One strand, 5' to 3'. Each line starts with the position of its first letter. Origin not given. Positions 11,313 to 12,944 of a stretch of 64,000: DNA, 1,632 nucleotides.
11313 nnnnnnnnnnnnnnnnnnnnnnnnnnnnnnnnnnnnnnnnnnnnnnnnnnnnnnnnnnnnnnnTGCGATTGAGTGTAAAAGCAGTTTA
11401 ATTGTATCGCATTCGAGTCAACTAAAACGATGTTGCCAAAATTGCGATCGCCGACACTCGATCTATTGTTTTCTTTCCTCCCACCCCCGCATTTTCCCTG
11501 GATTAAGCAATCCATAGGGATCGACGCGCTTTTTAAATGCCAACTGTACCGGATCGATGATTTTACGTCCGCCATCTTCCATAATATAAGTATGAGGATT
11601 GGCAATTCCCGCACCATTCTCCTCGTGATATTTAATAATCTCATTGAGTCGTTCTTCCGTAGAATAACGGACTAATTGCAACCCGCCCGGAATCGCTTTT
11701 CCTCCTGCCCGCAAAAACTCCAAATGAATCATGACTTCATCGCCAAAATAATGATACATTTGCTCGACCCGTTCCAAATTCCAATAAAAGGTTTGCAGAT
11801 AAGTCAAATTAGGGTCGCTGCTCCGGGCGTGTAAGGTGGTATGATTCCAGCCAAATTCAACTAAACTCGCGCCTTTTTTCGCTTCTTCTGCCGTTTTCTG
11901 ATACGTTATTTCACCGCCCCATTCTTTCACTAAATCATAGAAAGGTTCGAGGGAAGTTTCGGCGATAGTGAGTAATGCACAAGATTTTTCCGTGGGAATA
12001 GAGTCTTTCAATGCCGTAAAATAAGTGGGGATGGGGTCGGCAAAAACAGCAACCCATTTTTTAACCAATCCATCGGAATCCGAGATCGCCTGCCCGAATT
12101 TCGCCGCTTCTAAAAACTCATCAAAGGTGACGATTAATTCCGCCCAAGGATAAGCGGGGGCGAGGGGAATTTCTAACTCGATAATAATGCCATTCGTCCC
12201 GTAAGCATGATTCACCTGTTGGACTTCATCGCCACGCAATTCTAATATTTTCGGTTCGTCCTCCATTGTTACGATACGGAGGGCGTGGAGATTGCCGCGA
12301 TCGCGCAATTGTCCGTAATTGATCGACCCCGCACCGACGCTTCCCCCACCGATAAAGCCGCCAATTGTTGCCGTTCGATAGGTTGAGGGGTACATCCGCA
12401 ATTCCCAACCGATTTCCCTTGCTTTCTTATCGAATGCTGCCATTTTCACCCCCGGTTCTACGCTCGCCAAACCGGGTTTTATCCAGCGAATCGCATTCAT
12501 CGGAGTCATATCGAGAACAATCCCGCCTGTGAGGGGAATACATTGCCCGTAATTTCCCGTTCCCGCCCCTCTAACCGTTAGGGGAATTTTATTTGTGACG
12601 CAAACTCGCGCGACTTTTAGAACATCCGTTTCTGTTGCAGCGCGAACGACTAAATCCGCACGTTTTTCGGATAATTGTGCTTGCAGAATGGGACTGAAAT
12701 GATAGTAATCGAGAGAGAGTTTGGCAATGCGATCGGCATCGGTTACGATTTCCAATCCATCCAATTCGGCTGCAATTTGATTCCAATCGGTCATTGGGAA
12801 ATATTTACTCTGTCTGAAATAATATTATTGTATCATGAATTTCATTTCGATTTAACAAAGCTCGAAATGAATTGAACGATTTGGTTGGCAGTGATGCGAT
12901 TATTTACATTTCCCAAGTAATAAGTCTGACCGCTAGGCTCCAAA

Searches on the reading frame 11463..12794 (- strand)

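Call 59: search_protein_families(library=pfam, proteins=[window:11463-12794:-], max_evalue=0.0001)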
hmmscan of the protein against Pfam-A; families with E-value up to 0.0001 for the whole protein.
window:11463-12794:- (443 aa): 1 family
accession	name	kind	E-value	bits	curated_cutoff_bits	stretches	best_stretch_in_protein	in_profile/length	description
PF01565.28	FAD_binding_4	-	3.2e-28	98.6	26.4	1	47-177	2-131/139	FAD binding domain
